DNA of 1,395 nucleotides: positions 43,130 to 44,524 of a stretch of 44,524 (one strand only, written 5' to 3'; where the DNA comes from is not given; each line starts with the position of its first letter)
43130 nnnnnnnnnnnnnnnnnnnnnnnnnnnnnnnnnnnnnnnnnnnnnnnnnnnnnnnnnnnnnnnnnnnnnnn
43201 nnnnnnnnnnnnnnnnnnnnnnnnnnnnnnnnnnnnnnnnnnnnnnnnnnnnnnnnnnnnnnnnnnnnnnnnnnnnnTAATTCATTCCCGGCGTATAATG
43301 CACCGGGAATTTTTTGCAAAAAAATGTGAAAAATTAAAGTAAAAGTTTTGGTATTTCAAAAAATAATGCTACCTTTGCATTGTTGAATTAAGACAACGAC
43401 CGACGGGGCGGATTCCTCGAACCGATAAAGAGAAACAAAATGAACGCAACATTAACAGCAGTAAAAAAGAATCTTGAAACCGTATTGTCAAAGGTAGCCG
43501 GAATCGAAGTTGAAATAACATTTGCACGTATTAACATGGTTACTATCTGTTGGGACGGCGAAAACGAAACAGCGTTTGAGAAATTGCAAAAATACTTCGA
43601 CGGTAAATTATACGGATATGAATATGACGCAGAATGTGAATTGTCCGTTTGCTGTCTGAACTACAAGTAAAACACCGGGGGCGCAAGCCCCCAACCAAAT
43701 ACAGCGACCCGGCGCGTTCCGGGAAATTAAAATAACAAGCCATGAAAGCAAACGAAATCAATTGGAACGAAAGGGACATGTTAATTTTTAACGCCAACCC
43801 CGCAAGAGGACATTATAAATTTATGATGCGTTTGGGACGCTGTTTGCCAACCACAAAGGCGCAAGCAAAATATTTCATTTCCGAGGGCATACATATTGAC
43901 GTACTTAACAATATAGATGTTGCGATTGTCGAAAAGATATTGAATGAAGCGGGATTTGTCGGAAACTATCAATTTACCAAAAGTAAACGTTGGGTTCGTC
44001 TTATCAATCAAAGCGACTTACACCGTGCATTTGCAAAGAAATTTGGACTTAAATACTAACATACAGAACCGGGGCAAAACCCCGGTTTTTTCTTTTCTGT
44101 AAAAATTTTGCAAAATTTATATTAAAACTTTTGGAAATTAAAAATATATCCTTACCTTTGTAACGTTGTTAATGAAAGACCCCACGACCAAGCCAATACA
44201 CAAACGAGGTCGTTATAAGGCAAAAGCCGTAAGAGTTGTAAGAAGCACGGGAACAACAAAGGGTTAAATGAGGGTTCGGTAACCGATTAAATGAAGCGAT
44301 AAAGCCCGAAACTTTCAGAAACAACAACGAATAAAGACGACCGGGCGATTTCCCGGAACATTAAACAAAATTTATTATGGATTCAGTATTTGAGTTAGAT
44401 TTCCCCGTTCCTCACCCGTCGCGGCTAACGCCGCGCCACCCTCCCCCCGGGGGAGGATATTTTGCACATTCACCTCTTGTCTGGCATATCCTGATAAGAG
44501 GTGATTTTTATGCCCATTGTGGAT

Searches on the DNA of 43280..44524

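Call 40: search_rna_families(source=window, start=43280, end=44524, threshold=evalue, max_evalue=10)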
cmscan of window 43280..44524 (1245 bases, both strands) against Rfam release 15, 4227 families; matches with E-value up to 10: 11.
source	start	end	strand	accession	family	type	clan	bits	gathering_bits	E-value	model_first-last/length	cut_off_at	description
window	44007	44104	+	RF02426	SpF03_sRNA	Gene; sRNA;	-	24.1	50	0.72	1-106/106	no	Streptococcus sRNA SpF03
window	44063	44090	+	RF01730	Termite-leu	Cis-reg;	-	20.9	51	0.11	36-63/78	no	Termite-leu RNA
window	44408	44460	-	RF01762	whalefall-1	Gene; sRNA;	-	19.1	37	0.053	1-56/56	no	Whalefall-1 RNA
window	43326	43414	+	RF01197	snR39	Gene; snRNA; snoRNA; CD-box;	CL00054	18.8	40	2.7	1-95/95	no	Small nucleolar RNA snR39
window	44042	44145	-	RF02579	tsr26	Gene; sRNA;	-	18.7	141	7.7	1-122/122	no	S. aureus tsr26 small RNA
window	43678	43705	+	RF01834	fiv_FSE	Cis-reg; frameshift_element;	-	16.9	53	0.99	1-35/35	no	ribosomal frameshift site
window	43280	43316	+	RF02278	Betaproteobacteria_toxic_sRNA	Gene; sRNA;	-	16.3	50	2.6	30-64/64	5'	Betaproteobacteria toxic small RNA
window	43303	43383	+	RF01669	P14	Gene; sRNA;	-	16.1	45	2.7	1-146/146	no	Pseudomonas sRNA P14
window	44059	44245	+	RF02577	tsr24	Gene; sRNA;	-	15.3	50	1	1-238/238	no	S. aureus tsr24 small RNA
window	43280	43316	+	RF02837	anti-hemB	Gene; sRNA;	-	12.8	49.5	7.2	47-81/81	5'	Burkholderia RNA 7 (anti-hemB)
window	44031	44134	+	RF01822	RsaJ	Gene; sRNA;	-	11.3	100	8.6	1-287/287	no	RNA Staph. aureus A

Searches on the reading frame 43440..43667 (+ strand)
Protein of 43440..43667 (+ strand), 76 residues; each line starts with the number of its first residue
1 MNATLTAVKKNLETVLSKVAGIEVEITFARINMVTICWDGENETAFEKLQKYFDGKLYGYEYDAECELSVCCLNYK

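Call 36: search_protein_families(library=pfam, max_evalue=0.01, proteins=[window:43440-43667:+])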
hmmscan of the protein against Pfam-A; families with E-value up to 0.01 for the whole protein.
window:43440-43667:+ (76 aa): 0 families

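Call 37: search_protein_families(library=phrogs, max_evalue=0.001, proteins=[window:43440-43667:+])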
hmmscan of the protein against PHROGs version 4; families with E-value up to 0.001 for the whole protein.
window:43440-43667:+ (76 aa): 1 family
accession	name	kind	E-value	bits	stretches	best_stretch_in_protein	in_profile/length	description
phrog_22104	-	unknown function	1.5e-08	35.9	1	11-67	8-65/73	-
